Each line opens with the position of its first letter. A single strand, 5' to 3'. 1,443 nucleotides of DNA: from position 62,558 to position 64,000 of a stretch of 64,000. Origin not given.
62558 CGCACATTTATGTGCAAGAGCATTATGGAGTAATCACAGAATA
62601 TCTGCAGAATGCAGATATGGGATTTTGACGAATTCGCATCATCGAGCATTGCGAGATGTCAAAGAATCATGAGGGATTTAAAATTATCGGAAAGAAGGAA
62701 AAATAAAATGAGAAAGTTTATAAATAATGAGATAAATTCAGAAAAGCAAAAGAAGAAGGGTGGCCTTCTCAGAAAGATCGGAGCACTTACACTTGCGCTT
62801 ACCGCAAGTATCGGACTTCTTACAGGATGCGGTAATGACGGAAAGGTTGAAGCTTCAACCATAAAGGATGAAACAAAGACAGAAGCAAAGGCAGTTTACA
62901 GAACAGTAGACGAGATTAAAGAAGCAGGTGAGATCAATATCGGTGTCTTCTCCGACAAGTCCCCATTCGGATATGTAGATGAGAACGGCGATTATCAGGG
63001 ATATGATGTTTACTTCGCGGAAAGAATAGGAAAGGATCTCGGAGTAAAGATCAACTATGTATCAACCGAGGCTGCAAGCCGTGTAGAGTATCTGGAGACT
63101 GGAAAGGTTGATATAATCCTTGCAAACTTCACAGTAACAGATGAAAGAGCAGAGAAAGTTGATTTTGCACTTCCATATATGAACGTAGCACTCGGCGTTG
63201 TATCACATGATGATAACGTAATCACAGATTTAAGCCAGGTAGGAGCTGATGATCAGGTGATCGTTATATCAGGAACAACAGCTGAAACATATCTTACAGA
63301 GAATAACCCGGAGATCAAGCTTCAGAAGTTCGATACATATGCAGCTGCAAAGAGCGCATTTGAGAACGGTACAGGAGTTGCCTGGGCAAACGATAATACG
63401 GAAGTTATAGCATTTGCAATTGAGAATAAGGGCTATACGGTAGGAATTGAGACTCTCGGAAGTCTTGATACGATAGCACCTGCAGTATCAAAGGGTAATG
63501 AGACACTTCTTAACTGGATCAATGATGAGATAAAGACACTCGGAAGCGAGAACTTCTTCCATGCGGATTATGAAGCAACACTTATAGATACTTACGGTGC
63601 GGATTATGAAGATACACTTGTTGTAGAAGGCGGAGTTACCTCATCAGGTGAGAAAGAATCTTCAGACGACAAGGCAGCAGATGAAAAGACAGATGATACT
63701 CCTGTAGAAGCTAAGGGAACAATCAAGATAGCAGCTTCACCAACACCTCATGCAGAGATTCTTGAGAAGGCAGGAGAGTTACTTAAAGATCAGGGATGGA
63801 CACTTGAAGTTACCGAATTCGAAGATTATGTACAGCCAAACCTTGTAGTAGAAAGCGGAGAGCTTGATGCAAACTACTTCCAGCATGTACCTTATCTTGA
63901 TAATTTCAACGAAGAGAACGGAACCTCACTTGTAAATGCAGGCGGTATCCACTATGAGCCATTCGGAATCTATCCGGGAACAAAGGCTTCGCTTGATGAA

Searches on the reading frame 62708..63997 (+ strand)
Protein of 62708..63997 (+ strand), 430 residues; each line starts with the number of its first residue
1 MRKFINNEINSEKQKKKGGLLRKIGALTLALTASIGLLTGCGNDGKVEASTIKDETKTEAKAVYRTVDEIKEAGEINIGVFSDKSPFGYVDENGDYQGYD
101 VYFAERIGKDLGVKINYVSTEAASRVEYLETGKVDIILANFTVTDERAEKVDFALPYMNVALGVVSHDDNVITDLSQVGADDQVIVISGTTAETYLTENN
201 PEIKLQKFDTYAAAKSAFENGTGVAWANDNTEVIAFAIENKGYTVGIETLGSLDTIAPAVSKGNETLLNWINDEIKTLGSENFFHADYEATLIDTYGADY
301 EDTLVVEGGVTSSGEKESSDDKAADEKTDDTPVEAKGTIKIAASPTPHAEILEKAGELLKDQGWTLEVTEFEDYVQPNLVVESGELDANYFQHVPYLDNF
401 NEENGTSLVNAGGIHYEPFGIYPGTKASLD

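Call 11: search_protein_families(library=pfam, proteins=[window:62708-63997:+], max_evalue=0.01)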
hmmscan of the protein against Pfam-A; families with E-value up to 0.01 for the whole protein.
window:62708-63997:+ (430 aa): 3 families
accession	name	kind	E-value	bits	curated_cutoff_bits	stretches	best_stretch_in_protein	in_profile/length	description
PF03180.19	Lipoprotein_9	-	9.8e-30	103.9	27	1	339-429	1-91/236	NlpA lipoprotein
PF00497.25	SBP_bac_3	-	2.2e-28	99.1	26.4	1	76-279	1-117/132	Bacterial extracellular solute-binding proteins, family 3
PF10613.14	Lig_chan-Glu_bd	-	6.5e-06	26.7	30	1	127-166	72-111/115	Ligated ion channel L-glutamate- and glycine-binding site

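Call 12: find_related_loci(query=window:62708-63997:+, collection=genome_contigs, flank=3000)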
Query window:62708-63997:+ (430 aa) in genome_contigs; peptide patterns used: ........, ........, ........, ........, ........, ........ (x = any residue, [..] = any of these).
599 stretches matched a pattern (row limit reached: there are more); 434 encode a relative of the query (tblastn E <= 1e-3); the best 80 are kept; 80 distinct loci.
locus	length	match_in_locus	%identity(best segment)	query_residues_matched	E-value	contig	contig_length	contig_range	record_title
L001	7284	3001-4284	92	1-430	0e+0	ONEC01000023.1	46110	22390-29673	uncultured Clostridiales bacterium isolate RUG222 genome assembly, contig: scaffold_1501, whole genome shotgun sequence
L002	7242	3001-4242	81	3-430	0e+0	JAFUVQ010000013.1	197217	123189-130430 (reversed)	MAG: Eubacterium sp. isolate RGIG4867 Roe_deer_Rumen-1__c3086, whole genome shotgun sequence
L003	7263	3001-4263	79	1-430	0e+0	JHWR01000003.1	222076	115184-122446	Lachnospiraceae bacterium YSB2008 T533DRAFT_scaffold00003.3_C, whole genome shotgun sequence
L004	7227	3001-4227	80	14-430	0e+0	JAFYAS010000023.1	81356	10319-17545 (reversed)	MAG: Lachnospiraceae bacterium isolate RGIG6919 Sheep_Rumen-5__c617019, whole genome shotgun sequence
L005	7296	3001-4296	75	1-430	0e+0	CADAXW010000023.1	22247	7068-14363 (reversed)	MAG: uncultured Lachnospiraceae bacterium isolate RUG13730 genome assembly, contig: RUG13730_asm_23, whole genome shotgu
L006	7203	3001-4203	75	14-429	0e+0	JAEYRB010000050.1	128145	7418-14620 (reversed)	MAG: Bacillota bacterium isolate OH_CBB_44 k127_1965081, whole genome shotgun sequence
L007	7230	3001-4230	75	13-430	0e+0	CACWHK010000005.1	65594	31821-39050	MAG: uncultured Lachnospiraceae bacterium isolate RUG10588 genome assembly, contig: RUG10588_asm_5, whole genome shotgun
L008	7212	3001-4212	75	14-430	0e+0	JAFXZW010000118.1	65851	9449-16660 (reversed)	MAG: Eubacterium sp. isolate RGIG6897 Sheep_Rumen-5__c1616807, whole genome shotgun sequence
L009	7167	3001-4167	75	17-430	0e+0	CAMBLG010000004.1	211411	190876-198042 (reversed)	MAG: uncultured Lachnospiraceae bacterium isolate SRR17382102_bin.4_metaWRAP_v1.3_MAG genome assembly, contig: ERZ105446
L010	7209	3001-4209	75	14-430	0e+0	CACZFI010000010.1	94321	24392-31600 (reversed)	MAG: uncultured Lachnospiraceae bacterium isolate RUG12564 genome assembly, contig: RUG12564_asm_10, whole genome shotgu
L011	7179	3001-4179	75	17-429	0e+0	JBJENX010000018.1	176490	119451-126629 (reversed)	MAG: Lachnospiraceae bacterium isolate LOHA42_bin.057 NODE_13_length_176490_cov_23.742613, whole genome shotgun sequence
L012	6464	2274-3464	75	24-430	0e+0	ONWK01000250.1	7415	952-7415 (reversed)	uncultured Clostridiales bacterium isolate RUG694 genome assembly, contig: k87_23795713, whole genome shotgun sequence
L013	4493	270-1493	73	12-430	0e+0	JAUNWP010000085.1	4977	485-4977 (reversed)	MAG: Eubacteriales bacterium isolate S9M_St_27 NODE_6990_length_4977_cov_12.818976, whole genome shotgun sequence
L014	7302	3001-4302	72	12-430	0e+0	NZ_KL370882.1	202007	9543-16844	Butyrivibrio sp. NC2002 T543DRAFT_scaffold00005.5, whole genome shotgun sequence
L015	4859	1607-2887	72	2-429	0e+0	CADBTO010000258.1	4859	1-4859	MAG: uncultured Lachnospiraceae bacterium isolate RUG14282 genome assembly, contig: RUG14282_asm_258, whole genome shotg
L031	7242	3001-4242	72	17-430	0e+0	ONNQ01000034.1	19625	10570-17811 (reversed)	uncultured Lachnospiraceae bacterium isolate RUG477 genome assembly, contig: scaffold_1843, whole genome shotgun sequenc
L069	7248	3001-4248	73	11-429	0e+0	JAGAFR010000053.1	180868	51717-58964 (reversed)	MAG: Lachnospiraceae bacterium isolate RGIG8400 Water_buffalos_Rumen.Co__c4528764, whole genome shotgun sequence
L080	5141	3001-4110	75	41-429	0e+0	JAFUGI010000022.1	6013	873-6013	MAG: Oscillibacter sp. isolate RGIG4469 Roe_deer_Omasum-5__c35571, whole genome shotgun sequence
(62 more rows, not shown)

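Call 37: search_protein_families(library=pfam, proteins=[L001:3001-4731:+, L001:4749-5561:+, L001:5564-6220:+, L001:6227-6880:+, L080:781-1590:+, L080:1455-2126:+, L080:2134-2916:+, L031:1509-2927:+, L069:6112-6852:+], max_evalue=0.00001)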
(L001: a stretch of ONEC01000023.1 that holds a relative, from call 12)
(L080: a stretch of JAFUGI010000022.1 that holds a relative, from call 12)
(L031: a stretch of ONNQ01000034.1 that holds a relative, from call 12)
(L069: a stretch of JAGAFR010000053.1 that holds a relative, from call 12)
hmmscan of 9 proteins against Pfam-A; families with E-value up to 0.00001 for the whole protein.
L001:3001-4731:+ (577 aa): 2 families
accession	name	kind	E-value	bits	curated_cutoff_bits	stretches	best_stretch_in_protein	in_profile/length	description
PF03180.19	Lipoprotein_9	-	1.8e-86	289.6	27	1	337-574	1-234/236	NlpA lipoprotein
PF00497.25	SBP_bac_3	-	3.9e-28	98.3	26.4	1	75-278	1-117/132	Bacterial extracellular solute-binding proteins, family 3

L001:4749-5561:+ (271 aa): 3 families
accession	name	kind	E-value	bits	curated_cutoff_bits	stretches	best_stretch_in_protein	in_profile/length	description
PF00005.33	ABC_tran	-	7.2e-37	127.5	25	1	23-171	1-137/137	ABC transporter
PF13304.12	AAA_21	-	4.2e-09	37.3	27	0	127-205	222-302/304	AAA domain, putative AbiEii toxin, Type IV TA system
PF02463.25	SMC_N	-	4.6e-08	33.2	40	1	35-209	26-205/220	RecF/RecN/SMC N terminal domain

L001:5564-6220:+ (219 aa): 1 family
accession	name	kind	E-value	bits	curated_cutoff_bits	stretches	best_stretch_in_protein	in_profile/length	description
PF00528.27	BPD_transp_1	-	5.8e-22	78.7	26.4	1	32-215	1-182/184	Binding-protein-dependent transport system inner membrane component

L001:6227-6880:+ (218 aa): 1 family
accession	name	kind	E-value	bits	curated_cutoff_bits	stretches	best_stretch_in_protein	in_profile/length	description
PF00528.27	BPD_transp_1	-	5.2e-18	65.9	26.4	1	35-216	2-183/184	Binding-protein-dependent transport system inner membrane component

L080:781-1590:+ (270 aa): 0 families

L080:1455-2126:+ (224 aa): 1 family
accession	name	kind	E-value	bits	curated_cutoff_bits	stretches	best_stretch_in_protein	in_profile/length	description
PF00528.27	BPD_transp_1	-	6e-18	65.7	26.4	1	40-220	1-179/184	Binding-protein-dependent transport system inner membrane component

L080:2134-2916:+ (261 aa): 5 families
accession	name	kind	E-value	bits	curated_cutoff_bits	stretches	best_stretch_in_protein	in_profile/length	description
PF00005.33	ABC_tran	-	2.7e-38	132.1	25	1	21-169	1-137/137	ABC transporter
PF13304.12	AAA_21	-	7.6e-11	43.1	27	0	135-197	232-296/304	AAA domain, putative AbiEii toxin, Type IV TA system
PF02463.25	SMC_N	-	3.4e-08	33.6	40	1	32-206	25-205/220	RecF/RecN/SMC N terminal domain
PF13191.12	AAA_16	-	6.8e-07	30.4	32.6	1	27-195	18-166/167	AAA ATPase domain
PF20703.3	nSTAND1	-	5e-06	26.8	27.1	1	24-207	26-168/379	Novel STAND NTPase 1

L031:1509-2927:+ (473 aa): 3 families
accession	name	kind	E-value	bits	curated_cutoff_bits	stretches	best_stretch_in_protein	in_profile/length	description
PF01053.26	Cys_Met_Meta_PP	-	3.7e-135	450.8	27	1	53-469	1-380/381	Cys/Met metabolism PLP-dependent enzyme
PF01041.23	DegT_DnrJ_EryC1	-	1.6e-09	37.9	19.8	1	110-239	26-157/360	DegT/DnrJ/EryC1/StrS aminotransferase family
PF00155.27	Aminotran_1_2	-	2.6e-08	33.9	19.7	1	83-270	19-235/361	Aminotransferase class I and II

L069:6112-6852:+ (247 aa): 3 families
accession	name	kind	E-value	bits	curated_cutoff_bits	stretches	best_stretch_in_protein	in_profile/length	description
PF00005.33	ABC_tran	-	5.2e-40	137.7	25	1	20-168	1-137/137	ABC transporter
PF13304.12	AAA_21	-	6e-13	49.9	27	1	137-199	235-300/304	AAA domain, putative AbiEii toxin, Type IV TA system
PF02463.25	SMC_N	-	5e-10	39.6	40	1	30-204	24-204/220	RecF/RecN/SMC N terminal domain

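Call 76: search_solved_structures(query=L001:3001-4731:+, max_evalue=1e-10)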
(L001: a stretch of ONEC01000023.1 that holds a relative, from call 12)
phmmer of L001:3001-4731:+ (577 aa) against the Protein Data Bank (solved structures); distinct sequences matched with E-value up to 1e-10: 57.
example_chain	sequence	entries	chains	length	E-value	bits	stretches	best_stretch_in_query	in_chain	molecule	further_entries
4ib2_A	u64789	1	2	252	1.3e-116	393.4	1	331-576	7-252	Putative Lipoprotein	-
4k3f_A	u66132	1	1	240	7.7e-69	235.7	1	336-574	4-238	Probable TonB-dependent receptor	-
2yjp_A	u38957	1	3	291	2.4e-67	230.8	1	63-299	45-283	PUTATIVE ABC TRANSPORTER, PERIPLASMIC BINDING PROTEIN, AMINO ACID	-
1xt8_A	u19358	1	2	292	6e-62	213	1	60-309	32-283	putative amino-acid transporter periplasmic solute-binding protein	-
4ef1_A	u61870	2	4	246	5.5e-55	190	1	334-577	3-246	Pheromone cOB1/lipoprotein, YaeC family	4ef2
4qhq_A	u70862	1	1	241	7.9e-55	189.5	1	343-573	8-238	Lipoprotein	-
4got_A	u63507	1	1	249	5.1e-54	186.8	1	334-577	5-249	Methionine-binding lipoprotein metQ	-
1xs5_A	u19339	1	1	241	2.2e-52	181.4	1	336-572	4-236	Membrane lipoprotein TpN32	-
4yah_X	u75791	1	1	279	4.3e-50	173.8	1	344-573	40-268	D-methionine-binding lipoprotein MetQ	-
3up9_A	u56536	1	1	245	4.6e-47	163.8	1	333-574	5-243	Putative uncharacterized protein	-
7mbz_E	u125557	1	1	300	4.7e-47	163.8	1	349-573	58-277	Lipoprotein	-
6cvl_E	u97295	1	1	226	4.7e-47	163.8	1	348-561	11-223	MetQ periplasmic binding protein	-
6dzx_A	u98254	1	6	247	6.6e-47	163.3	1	355-573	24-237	Lipoprotein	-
6oja_A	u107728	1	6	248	6.7e-47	163.3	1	355-573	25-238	Lipoprotein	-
3gxa_A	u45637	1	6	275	6.7e-47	163.3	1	351-573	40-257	Outer membrane lipoprotein GNA1946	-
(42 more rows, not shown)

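Call 77: search_protein_families(library=ncbifam, proteins=[L001:3001-4731:+, L031:1509-2927:+], max_evalue=1e-10)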
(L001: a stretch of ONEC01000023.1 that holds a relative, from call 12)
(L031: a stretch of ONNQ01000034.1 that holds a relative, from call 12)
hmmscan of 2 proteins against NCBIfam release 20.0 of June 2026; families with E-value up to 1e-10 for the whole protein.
L001:3001-4731:+ (577 aa): 12 families
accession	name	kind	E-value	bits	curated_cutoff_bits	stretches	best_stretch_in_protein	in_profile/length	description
NF008285.0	PRK11063.1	subfamily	8e-54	182.8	374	1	333-573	29-268/271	methionine ABC transporter substrate-binding lipoprotein MetQ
TIGR00363.1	TIGR00363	subfamily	3.3e-52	177.7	228.85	1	338-573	21-255/258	MetQ/NlpA family lipoprotein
NF007364.1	PRK09861.1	equivalog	2.1e-42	145.5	487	1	346-574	43-270/272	lipoprotein NlpA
TIGR01096.1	3A0103s03R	subfamily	1.8e-26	93.2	256.35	1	63-237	15-189/250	lysine/arginine/ornithine ABC transporter substrate-binding protein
NF008426.0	PRK11260.1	equivalog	6.4e-22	78.1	312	1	55-278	23-247/266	cystine ABC transporter substrate-binding protein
NF008885.0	PRK11917.1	equivalog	2.5e-16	60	373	1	56-221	21-193/259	bifunctional adhesin/ABC transporter aspartate/glutamate-binding protein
NF041764.1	ArtI_Ecoli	equivalog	1e-13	51.3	522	1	80-240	28-186/243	arginine ABC transporter substrate-binding protein ArtI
NF007029.0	PRK09495.1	equivalog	1.8e-13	50.8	303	1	84-285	36-237/248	glutamine ABC transporter substrate-binding protein GlnH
TIGR04262.1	orph_peri_GRRM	subfamily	3.4e-13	49.5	190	1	73-272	1-204/257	extracellular substrate binding-like orphan protein GrrP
NF041765.1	ArtJ_Ecoli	equivalog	1.7e-12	47.4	510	1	70-275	18-225/243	arginine ABC transporter substrate-binding protein ArtJ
NF011583.0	PRK15007.1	subfamily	1.8e-12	47.1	358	1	81-239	29-185/243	arginine ABC transporter substrate-binding protein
NF008112.0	PRK10859.1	equivalog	5.9e-12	44.8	354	1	61-199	31-168/483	membrane-bound lytic murein transglycosylase MltF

L031:1509-2927:+ (473 aa): 43 families (the best 25 are shown)
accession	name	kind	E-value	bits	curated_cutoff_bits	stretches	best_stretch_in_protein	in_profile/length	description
TIGR01326.1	OAH_OAS_sulfhy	subfamily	1.5e-189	630.1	495.1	1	51-469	1-417/418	O-acetylhomoserine aminocarboxypropyltransferase/cysteine synthase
NF006096.0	PRK08248.1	equivalog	3.3e-187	622.4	726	1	48-469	5-425/431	homocysteine synthase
NF005872.0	PRK07812.1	equivalog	6.2e-182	604.9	703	1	38-473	3-436/439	bifunctional o-acetylhomoserine/o-acetylserine sulfhydrylase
NF006004.0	PRK08134.1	equivalog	1e-169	564.8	636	1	48-471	5-427/433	O-acetylhomoserine aminocarboxypropyltransferase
NF004650.0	PRK05994.1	equivalog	3.7e-167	556.5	667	1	49-471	5-426/427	O-acetylhomoserine aminocarboxypropyltransferase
NF004757.0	PRK06084.1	equivalog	5e-162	539.6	790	1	51-472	2-423/425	bifunctional O-acetylhomoserine aminocarboxypropyltransferase/cysteine synthase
NF004125.0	PRK05613.1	equivalog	4.8e-150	499.8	765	1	45-472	7-437/437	O-acetylhomoserine/O-acetylserine sulfhydrylase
NF006003.0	PRK08133.1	equivalog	2.8e-118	395.1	522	2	43-272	3-230/396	O-succinylhomoserine sulfhydrylase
NF005215.0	PRK06702.1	equivalog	1.5e-116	389.8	709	1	68-469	21-422/432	bifunctional O-acetylhomoserine aminocarboxypropyltransferase/cysteine synthase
TIGR01328.1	met_gam_lyase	equivalog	7.4e-112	374.1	549.7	2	51-268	3-219/391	methionine gamma-lyase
TIGR01325.1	O_suc_HS_sulf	equivalog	7.7e-111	370.4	510.05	2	54-272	2-218/380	O-succinylhomoserine sulfhydrylase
NF004876.0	PRK06234.1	subfamily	9.8e-111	370.6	666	2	50-273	7-231/400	methionine gamma-lyase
NF005695.0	PRK07503.1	equivalog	6.2e-108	361.1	666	2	46-270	4-227/403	methionine gamma-lyase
NF005696.0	PRK07504.1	equivalog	7.4e-101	337.8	675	2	44-273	3-230/397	O-succinylhomoserine sulfhydrylase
NF005263.0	PRK06767.1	equivalog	3.7e-97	325.8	617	2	49-269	3-222/392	methionine gamma-lyase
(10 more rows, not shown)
